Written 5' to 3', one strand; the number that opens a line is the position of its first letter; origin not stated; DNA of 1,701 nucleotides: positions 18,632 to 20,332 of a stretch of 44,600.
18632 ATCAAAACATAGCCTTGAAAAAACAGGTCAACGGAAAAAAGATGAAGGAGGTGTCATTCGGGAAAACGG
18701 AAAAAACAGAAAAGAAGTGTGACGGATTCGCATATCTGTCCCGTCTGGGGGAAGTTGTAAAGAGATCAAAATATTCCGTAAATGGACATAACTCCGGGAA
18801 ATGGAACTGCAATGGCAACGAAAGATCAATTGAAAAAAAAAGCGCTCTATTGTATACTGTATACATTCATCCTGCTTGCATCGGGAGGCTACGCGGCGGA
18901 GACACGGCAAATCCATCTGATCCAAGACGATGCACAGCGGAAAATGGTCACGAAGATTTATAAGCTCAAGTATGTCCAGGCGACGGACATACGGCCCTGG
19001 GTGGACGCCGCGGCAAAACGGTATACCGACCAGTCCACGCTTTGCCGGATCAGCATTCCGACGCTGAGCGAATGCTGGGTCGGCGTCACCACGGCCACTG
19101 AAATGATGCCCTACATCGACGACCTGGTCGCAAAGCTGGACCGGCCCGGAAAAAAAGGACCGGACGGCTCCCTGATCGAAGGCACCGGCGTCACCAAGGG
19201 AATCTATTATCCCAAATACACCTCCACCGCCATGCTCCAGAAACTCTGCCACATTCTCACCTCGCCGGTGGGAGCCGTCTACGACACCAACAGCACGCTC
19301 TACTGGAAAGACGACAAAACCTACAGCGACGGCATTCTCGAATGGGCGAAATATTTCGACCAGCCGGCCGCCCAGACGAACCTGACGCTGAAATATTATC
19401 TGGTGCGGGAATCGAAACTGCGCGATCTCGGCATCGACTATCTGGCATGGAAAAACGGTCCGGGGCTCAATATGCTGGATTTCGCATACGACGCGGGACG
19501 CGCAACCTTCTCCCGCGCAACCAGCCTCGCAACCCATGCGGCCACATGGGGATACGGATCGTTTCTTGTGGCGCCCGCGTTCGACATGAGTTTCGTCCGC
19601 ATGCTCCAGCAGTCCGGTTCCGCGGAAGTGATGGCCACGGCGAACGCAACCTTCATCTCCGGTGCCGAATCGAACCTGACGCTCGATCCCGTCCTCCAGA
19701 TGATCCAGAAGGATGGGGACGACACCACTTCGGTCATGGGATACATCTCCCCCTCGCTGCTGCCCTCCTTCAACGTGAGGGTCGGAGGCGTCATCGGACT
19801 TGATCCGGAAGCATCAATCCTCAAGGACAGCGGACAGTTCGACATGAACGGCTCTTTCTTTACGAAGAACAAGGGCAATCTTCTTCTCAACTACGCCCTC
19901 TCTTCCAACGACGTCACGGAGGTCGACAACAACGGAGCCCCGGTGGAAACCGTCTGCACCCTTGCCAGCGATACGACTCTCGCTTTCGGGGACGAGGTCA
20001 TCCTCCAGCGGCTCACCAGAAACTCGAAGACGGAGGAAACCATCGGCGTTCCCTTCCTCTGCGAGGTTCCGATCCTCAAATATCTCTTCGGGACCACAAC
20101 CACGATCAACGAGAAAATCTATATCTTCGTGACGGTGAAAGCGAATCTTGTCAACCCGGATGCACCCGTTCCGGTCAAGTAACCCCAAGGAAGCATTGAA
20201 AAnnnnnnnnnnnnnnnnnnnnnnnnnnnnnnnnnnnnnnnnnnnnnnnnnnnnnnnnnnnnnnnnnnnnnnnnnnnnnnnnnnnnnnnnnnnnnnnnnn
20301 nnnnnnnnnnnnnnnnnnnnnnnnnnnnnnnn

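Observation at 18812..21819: Orphan operon of two divergent compact secretin paralogues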

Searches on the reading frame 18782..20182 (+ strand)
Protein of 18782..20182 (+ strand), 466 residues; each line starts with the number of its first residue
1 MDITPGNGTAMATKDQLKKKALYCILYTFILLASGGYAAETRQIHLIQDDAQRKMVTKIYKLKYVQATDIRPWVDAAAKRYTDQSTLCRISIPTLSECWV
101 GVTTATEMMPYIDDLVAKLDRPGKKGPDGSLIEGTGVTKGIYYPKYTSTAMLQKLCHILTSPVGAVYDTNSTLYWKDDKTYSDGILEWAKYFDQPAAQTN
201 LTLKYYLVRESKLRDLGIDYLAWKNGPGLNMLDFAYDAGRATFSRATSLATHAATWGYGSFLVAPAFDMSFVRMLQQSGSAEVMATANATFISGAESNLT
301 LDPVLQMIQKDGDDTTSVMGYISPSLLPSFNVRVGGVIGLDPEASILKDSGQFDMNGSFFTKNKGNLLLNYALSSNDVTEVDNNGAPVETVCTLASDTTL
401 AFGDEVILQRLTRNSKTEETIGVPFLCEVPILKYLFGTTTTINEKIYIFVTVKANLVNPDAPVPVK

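Call 3: search_protein_families(library=pfam, proteins=[window:18782-20182:+], max_evalue=1)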
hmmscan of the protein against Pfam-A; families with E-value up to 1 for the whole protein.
window:18782-20182:+ (466 aa): 2 families
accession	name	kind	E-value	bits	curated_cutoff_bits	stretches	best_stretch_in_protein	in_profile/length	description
PF00263.26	Secretin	-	6.8e-08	32.7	27.5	1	374-457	82-168/169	Bacterial type II and III secretion system protein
PF03958.22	Secretin_N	-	0.1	13.3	28.2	0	57-77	1-21/69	Bacterial type II/III secretion system short domain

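Call 4: search_protein_families(library=ncbifam, proteins=[window:18782-20182:+], max_evalue=1)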
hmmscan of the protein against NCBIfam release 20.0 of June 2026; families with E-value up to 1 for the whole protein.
window:18782-20182:+ (466 aa): 7 families
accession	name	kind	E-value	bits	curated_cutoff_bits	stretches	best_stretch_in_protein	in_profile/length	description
TIGR02517.1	type_II_gspD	equivalog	8e-07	27.9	351.35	2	400-451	533-584/600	type II secretion system secretin GspD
TIGR02519.1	pilus_MshL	equivalog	9.6e-07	28.1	250.2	1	372-448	205-281/290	pilus (MSHA type) biogenesis protein MshL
TIGR02515.1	IV_pilus_PilQ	subfamily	1.6e-06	27.4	284.35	1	393-451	363-423/428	type IV pilus secretin PilQ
NF011873.0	PRK15346.1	equivalog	2.3e-05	23.3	524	1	384-458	421-495/499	EscC/YscC/HrcC family type III secretion system outer membrane ring protein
NF007851.2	PRK10560.1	exception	3.7e-05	22.7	598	1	145-220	125-202/412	DNA uptake porin HofQ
TIGR02516.1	type_III_yscC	equivalog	5.9e-05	21.8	238.45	1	176-457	213-461/463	type III secretion system outer membrane ring subunit SctC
NF010083.0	PRK13568.1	equivalog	0.00014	20.7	554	1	151-220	139-210/419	DNA uptake porin HofQ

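Call 17: find_homologous_proteins(query=window:18812-20182:+)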
Query window:18812-20182:+ (456 aa): 670 proteins with E <= 0.001 among 8000 candidates; the best 120 are listed.
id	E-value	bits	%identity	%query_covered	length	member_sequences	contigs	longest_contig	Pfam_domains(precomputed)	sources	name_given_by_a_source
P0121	1.5e-296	1001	97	100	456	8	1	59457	PF00263.27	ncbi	-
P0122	3.2e-118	413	46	96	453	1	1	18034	PF03958.23,PF00263.27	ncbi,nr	ncbi:MAG: hypothetical protein PHI35_01930 [Victivallaceae bacterium]|nr:hypothetical protein [Victi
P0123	1.5e-108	382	43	93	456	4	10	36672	PF00263.27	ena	-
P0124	2.3e-108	381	44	93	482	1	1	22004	-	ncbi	-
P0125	3.0e-108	381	44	95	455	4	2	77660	PF00263.27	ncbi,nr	ncbi:MAG: type II and III secretion system protein [Victivallaceae bacterium]|nr:type II and III sec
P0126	8.8e-108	379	44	93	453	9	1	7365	PF03958.23,PF00263.27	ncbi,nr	ncbi:MAG: hypothetical protein J6C40_16060 [Lentisphaeria bacterium]|nr:hypothetical protein [Lentis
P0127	9.1e-108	379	43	97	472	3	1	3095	PF03958.23,PF00263.27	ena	-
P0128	1.9e-107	378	45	93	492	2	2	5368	PF00263.27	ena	-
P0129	2.5e-107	378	46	93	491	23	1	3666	PF00263.27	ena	-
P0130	2.5e-107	378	42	97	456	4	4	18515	PF00263.27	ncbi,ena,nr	ncbi:MAG: hypothetical protein J6S53_03295 [Lentisphaeria bacterium]|nr:hypothetical protein [Lentis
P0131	2.3e-106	374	43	96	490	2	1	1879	PF03958.23,PF00263.27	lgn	-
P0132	1.4e-105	372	43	94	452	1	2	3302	PF03958.23,PF00263.27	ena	-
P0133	2.1e-105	371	43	98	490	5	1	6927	PF03958.23,PF00263.27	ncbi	-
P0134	2.6e-105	371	43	92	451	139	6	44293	PF03958.23,PF00263.27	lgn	-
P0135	2.6e-105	371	43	97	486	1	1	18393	PF03958.23,PF00263.27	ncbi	-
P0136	3.4e-105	371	42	97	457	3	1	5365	PF03958.23,PF00263.27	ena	-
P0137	4.1e-105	370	42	93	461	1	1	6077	PF00263.27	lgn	-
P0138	8.9e-104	366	43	93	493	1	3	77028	PF00263.27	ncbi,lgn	-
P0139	1.1e-103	366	43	95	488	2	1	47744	PF03958.23,PF00263.27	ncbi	-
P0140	1.9e-103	365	43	94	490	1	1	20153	PF03958.23,PF00263.27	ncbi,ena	-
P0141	1.9e-103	365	44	96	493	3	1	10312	PF03958.23,PF00263.27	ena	-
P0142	1.9e-103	365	43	94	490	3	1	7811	PF03958.23,PF00263.27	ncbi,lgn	-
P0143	2.5e-103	364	44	93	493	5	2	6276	PF00263.27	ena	-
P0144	3.7e-103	364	42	93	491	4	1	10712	PF03958.23,PF00263.27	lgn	-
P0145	4.5e-103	364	42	95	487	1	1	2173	PF03958.23,PF00263.27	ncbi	-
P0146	5.1e-103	363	42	96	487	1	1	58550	PF03958.23,PF00263.27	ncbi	-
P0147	7.1e-103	363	42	93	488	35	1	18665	PF03958.23,PF00263.27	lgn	-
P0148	9.3e-103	363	41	98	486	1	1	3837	PF03958.23,PF00263.27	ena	-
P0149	1.3e-102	362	43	93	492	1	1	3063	PF00263.27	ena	-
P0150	1.4e-102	362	43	93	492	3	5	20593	PF03958.23,PF00263.27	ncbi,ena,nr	ncbi:MAG: hypothetical protein IJU70_05985 [Lentisphaeria bacterium]|nr:hypothetical protein [Lentis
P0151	1.4e-102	362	41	97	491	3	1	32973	PF03958.23,PF00263.27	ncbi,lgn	-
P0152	1.6e-102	362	43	93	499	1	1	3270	PF03958.23,PF00263.27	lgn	-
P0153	2.6e-102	361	42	97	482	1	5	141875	PF03958.23,PF00263.27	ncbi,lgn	-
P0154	2.8e-102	361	44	93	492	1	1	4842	PF03958.23,PF00263.27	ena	-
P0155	4.0e-102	360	43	94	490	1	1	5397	PF03958.23,PF00263.27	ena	-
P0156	4.7e-102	360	43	93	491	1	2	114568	PF00263.27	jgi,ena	-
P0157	4.8e-102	360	43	93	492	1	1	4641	PF03958.23,PF00263.27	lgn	-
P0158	5.2e-102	360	42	95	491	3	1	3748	PF00263.27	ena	-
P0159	6.8e-102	360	42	93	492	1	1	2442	PF03958.23,PF00263.27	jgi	-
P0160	7.9e-102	359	42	93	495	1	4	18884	PF03958.23,PF00263.27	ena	-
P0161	1.0e-101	359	43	93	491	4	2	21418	PF00263.27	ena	-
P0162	1.2e-101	359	44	93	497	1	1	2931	PF00263.27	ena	-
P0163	1.8e-101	358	41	100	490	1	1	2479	PF03958.23,PF00263.27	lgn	-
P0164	1.9e-101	358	43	98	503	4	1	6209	PF03958.23,PF00263.27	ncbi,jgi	jgi:hypothetical protein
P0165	2.4e-101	358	42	95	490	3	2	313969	PF03958.23,PF00263.27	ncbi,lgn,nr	ncbi:MAG: Bacterial type II/III secretion system short domain protein [Lentisphaerae bacterium ADurb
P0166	2.7e-101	358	41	96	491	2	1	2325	PF03958.23,PF00263.27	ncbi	-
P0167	2.8e-101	358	43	93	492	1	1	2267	PF03958.23,PF00263.27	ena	-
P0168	3.0e-101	358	41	93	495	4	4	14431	PF03958.23,PF00263.27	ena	-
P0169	3.7e-101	357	42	93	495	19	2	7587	PF03958.23,PF00263.27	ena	-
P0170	3.8e-101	357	42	93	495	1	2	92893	PF03958.23,PF00263.27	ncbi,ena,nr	ncbi:MAG: hypothetical protein J5806_02745 [Lentisphaeria bacterium]|nr:hypothetical protein [Lentis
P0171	3.8e-101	357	43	93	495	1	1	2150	PF00263.27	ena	-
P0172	3.8e-101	357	42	97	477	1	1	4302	PF03958.23,PF00263.27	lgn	-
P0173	3.9e-101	357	43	93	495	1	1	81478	PF03958.23,PF00263.27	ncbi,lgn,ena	-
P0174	4.1e-101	357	41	95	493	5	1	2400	PF03958.23,PF00263.27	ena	-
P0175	4.7e-101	357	43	95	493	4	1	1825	PF03958.23,PF00263.27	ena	-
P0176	6.0e-101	357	42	93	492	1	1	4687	PF03958.23,PF00263.27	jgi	-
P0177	6.1e-101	357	42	93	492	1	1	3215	PF03958.23,PF00263.27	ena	-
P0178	6.9e-101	356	43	93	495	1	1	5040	PF03958.23,PF00263.27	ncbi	-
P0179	6.9e-101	356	43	95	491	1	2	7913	PF03958.23,PF00263.27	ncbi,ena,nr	ncbi:MAG: hypothetical protein IKO93_12585 [Lentisphaeria bacterium]|nr:hypothetical protein [Lentis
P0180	7.1e-101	356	41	98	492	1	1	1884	PF03958.23,PF00263.27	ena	-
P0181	7.4e-101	356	41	98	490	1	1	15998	PF03958.23,PF00263.27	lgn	-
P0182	7.5e-101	356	41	95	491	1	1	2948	PF03958.23,PF00263.27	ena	-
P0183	9.8e-101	356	40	97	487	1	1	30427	PF00263.27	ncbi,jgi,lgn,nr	ncbi:MAG: hypothetical protein LBM70_05115 [Victivallales bacterium]|jgi:type II secretory pathway c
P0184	1.0e-100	356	42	93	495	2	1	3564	PF03958.23,PF00263.27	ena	-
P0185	1.0e-100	356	42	95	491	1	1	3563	PF03958.23,PF00263.27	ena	-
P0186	1.2e-100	356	43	95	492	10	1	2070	PF03958.23,PF00263.27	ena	-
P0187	1.3e-100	355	41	98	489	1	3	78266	PF03958.23,PF00263.27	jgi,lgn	-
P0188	1.3e-100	355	42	93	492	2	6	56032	PF00263.27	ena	-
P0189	1.6e-100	355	41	98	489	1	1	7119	PF03958.23,PF00263.27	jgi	-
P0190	1.7e-100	355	42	93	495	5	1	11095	PF03958.23,PF00263.27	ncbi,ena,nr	ncbi:MAG: hypothetical protein J6Y54_00150 [Lentisphaeria bacterium]|nr:hypothetical protein [Lentis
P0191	1.7e-100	355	43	93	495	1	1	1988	PF03958.23,PF00263.27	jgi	-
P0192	1.7e-100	355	43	93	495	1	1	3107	PF03958.23,PF00263.27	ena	-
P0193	1.7e-100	355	43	93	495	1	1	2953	PF03958.23,PF00263.27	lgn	-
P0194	1.9e-100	355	41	93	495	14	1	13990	PF00263.27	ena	-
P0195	2.1e-100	355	42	93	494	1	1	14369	PF03958.23,PF00263.27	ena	-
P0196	2.8e-100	354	42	95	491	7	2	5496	PF03958.23,PF00263.27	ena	-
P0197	2.8e-100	354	44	93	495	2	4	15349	PF00263.27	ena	-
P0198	3.5e-100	354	43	91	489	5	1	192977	PF03958.23,PF00263.27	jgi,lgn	-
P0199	3.8e-100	354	41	93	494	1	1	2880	PF03958.23,PF00263.27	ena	-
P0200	4.1e-100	354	41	93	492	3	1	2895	PF00263.27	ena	-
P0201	4.2e-100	354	43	96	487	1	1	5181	PF03958.23,PF00263.27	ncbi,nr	ncbi:MAG: hypothetical protein IJU70_08600 [Lentisphaeria bacterium]|nr:hypothetical protein [Lentis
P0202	4.3e-100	354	42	93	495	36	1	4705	PF03958.23,PF00263.27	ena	-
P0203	4.6e-100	354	41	98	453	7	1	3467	PF03958.23,PF00263.27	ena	-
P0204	4.7e-100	354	43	93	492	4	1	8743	PF03958.23,PF00263.27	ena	-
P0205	4.7e-100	354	42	92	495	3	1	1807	PF03958.23,PF00263.27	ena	-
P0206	5.7e-100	353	43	93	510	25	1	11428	PF00263.27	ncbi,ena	-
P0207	7.1e-100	353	42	93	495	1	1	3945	PF03958.23,PF00263.27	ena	-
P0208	8.5e-100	353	43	93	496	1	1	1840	PF03958.23,PF00263.27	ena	-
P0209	1.1e-99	352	43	94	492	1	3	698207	PF03958.23,PF00263.27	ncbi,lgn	-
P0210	1.3e-99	352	44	93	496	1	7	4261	PF00263.27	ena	-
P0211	1.5e-99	352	41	100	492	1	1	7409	PF03958.23,PF00263.27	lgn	-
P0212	1.9e-99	352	42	92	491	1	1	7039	PF03958.23,PF00263.27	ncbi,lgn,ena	-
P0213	3.1e-99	351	41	98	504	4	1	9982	PF03958.23,PF00263.27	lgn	-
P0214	3.2e-99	351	41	93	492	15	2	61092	PF00263.27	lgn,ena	-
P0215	4.8e-99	350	41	93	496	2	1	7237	PF03958.23,PF00263.27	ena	-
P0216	9.9e-99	349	42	92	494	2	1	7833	PF03958.23,PF00263.27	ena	-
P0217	1.2e-98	349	42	95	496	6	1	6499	PF00263.27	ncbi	-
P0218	1.3e-98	349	43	92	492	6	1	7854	PF03958.23,PF00263.27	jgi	-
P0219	1.5e-98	349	41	93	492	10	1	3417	PF03958.23,PF00263.27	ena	-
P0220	1.7e-98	348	41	93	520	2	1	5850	PF00263.27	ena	-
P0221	1.7e-98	348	42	93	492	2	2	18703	PF00263.27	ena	-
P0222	1.7e-98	348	41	93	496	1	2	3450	PF00263.27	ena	-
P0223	1.7e-98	348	41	93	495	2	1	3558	PF03958.23,PF00263.27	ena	-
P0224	1.9e-98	348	43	93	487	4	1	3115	PF03958.23,PF00263.27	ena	-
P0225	3.5e-98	347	42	93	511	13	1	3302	PF00263.27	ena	-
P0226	4.0e-98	347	41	93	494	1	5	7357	PF03958.23,PF00263.27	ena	-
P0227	4.5e-98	347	41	94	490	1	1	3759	PF03958.23,PF00263.27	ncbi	-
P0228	5.4e-98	347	41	93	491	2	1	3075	PF03958.23,PF00263.27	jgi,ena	-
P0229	7.0e-98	346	43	93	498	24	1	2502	PF03958.23,PF00263.27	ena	-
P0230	7.5e-98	346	40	98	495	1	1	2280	PF03958.23,PF00263.27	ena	-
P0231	8.5e-98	346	42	95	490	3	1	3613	PF03958.23,PF00263.27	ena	-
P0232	9.5e-98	346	42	95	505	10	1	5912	PF00263.27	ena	-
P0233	1.1e-97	346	42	93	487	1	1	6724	PF03958.23,PF00263.27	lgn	-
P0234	1.1e-97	346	43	93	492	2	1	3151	PF00263.27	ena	-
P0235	1.6e-97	345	42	98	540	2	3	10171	PF03958.23,PF00263.27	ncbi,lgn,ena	ncbi:MAG: hypothetical protein WCI51_18915 [Lentisphaerota bacterium]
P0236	2.7e-97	344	41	93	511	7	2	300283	PF00263.27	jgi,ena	-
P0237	2.7e-97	344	41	93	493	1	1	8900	PF00263.27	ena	-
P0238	3.0e-97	344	41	93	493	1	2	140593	PF00263.27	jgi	-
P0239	4.2e-97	344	41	94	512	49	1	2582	PF03958.23,PF00263.27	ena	-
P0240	4.3e-97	344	42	93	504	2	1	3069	PF03958.23,PF00263.27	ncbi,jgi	jgi:hypothetical protein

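Call 22: find_encoding_contigs(protein=P0121, flank=10000, max_places=2)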
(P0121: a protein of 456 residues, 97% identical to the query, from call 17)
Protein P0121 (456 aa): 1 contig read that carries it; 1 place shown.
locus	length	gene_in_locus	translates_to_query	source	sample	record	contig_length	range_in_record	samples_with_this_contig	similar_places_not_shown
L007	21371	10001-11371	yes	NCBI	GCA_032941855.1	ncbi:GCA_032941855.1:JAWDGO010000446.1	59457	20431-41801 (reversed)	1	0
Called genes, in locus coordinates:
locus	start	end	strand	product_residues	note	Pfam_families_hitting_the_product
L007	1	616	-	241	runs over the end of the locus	-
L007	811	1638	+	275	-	PF10114:PocR (weak), PF12833:HTH_18, PF00165:HTH_AraC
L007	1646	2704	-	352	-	PF01408:GFO_IDH_MocA, PF02894:GFO_IDH_MocA_C, PF22725:GFO_IDH_MocA_C3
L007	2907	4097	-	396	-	PF16499:Melibiase_2, PF17801:Melibiase_C (weak)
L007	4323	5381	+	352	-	PF00392:GntR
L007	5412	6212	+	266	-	-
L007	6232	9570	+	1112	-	-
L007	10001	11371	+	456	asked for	PF00263:Secretin (weak)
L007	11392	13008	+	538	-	PF00263:Secretin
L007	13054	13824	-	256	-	PF00165:HTH_AraC (faint), PF12833:HTH_18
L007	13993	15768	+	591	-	PF01301:Glyco_hydro_35, PF21317:BetaGal_ABD_1, PF21467:BetaGal_gal-bd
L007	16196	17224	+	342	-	PF00356:LacI, PF00532:Peripla_BP_1, PF13377:Peripla_BP_3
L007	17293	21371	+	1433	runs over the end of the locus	PF13385:Laminin_G_3 (faint), PF02638:GHL10 (weak), PF11721:Malectin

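Call 40: predict_structure(alignment_id=A2)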
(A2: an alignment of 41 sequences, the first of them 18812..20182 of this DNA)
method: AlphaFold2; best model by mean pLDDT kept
length: 456 residues; sequences in the alignment: 41
mean_pLDDT: 72.5   pTM: 0.55
mean pLDDT of the five models: 72.5, 71.2, 71.2, 70.7, 68.2
residues with pLDDT >= 90: 107; 70-90: 178; 50-70: 81; < 50: 90
segments of 3 or more residues with pLDDT < 50: 25-38, 205-267, 412-417, 422-424
pLDDT, mean of each block of 10 residues (from residue 1): 64 76 53 46 84 85 84 88 82 93 90 71 67 92 91 86 87 91 90 88 52 37 31 29 29 37 48 87 87 68 64 64 92 86 85 90 81 67 89 90 71 47 52 81 91 70
secondary structure, 60 per line:
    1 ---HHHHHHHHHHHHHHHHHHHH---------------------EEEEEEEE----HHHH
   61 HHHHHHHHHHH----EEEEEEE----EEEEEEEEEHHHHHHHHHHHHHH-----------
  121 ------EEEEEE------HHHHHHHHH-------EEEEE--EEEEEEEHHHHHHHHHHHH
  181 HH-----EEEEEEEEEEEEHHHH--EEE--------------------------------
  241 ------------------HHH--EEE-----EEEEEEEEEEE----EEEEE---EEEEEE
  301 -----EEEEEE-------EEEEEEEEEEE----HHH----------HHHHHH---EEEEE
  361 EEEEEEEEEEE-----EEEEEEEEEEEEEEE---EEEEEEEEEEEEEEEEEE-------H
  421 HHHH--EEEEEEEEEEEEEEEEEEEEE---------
elements in order: H4-23 E45-52 H57-71 E76-82 E87-95 H96-109 E127-132 H139-147 E155-159 E162-168 H169-182 E188-199 H200-203 E206-208 E264-266 E272-282 E287-291 E295-300 E306-311 E319-329 H347-352 E356-371 E377-391 E395-412 H420-424 E427-447

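Call 46: fold_search(model_id=the predicted structure, library=pdb)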
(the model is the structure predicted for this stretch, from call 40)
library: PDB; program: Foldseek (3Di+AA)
matches with E <= 10: 664; with E <= 0.001: 43
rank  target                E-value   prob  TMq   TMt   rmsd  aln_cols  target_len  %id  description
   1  6i1x_A                2.9e-14  1.00  0.32  0.30  18.0       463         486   13  Aeromonas hydrophila ExeD (released 2019-04-10)
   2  5wq7_A                3.1e-14  1.00  0.31  0.30  25.3       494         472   12  CryoEM structure of type II secretion system secretin GspD in E.coli K12 (released 2016-12-28)
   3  6i1y_A                4.8e-14  1.00  0.27  0.25  25.4       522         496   10  Vibrio vulnificus EpsD (released 2019-04-10)
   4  5wq8_A                7.8e-14  1.00  0.30  0.28  25.6       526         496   10  CryoEM structure of type II secretion system secretin GspD in Vibrio cholerae (released 2016-12-28)
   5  5zdh_A                1.4e-13  1.00  0.33  0.31  18.3       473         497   12  CryoEM structure of ETEC Pilotin-Secretin AspS-GspD complex (released 2018-04-18)
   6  6hcg_A                1.5e-13  1.00  0.32  0.26  25.9       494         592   10  Klebsiella pneumoniae type II secretion system outer membrane complex. PulD, PulS and PulC HR domain. (released 2019-11-27)
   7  5wq9_A                1.6e-13  1.00  0.30  0.28  25.6       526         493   11  CryoEM structure of type II secretion system secretin GspD G453A mutant in Vibrio cholerae (released 2016-12-28)
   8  8co1_A1               4.3e-13  1.00  0.27  0.21  20.8       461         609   14  Type II Secretion System (released 2024-04-10)
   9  6q14_A                7.1e-13  1.00  0.28  0.26  19.3       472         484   12  Structure of the Salmonella SPI-1 injectisome NC-base (released 2019-10-23)
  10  7ah9_5N               7.5e-13  1.00  0.29  0.27  19.9       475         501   11  Substrate-engaged type 3 secretion system needle complex from Salmonella enterica typhimurium - SpaR state 1 (released 2021-03-17)
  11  7ah9_5G               9.8e-13  1.00  0.28  0.26  19.5       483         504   11  Substrate-engaged type 3 secretion system needle complex from Salmonella enterica typhimurium - SpaR state 1 (released 2021-03-17)
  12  7ah9_5P               1.4e-12  1.00  0.30  0.28  20.7       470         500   10  Substrate-engaged type 3 secretion system needle complex from Salmonella enterica typhimurium - SpaR state 1 (released 2021-03-17)
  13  6q14_B                1.4e-12  1.00  0.27  0.26  19.3       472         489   12  Structure of the Salmonella SPI-1 injectisome NC-base (released 2019-10-23)
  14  5tcr_A                2.0e-12  1.00  0.28  0.27  18.8       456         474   12  Atomic model of the Salmonella SPI-1 type III secretion injectisome basal body proteins InvG, PrgH, and PrgK (released 2016-12-21)
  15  7ah9_5B               3.1e-12  1.00  0.30  0.28  18.7       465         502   11  Substrate-engaged type 3 secretion system needle complex from Salmonella enterica typhimurium - SpaR state 1 (released 2021-03-17)
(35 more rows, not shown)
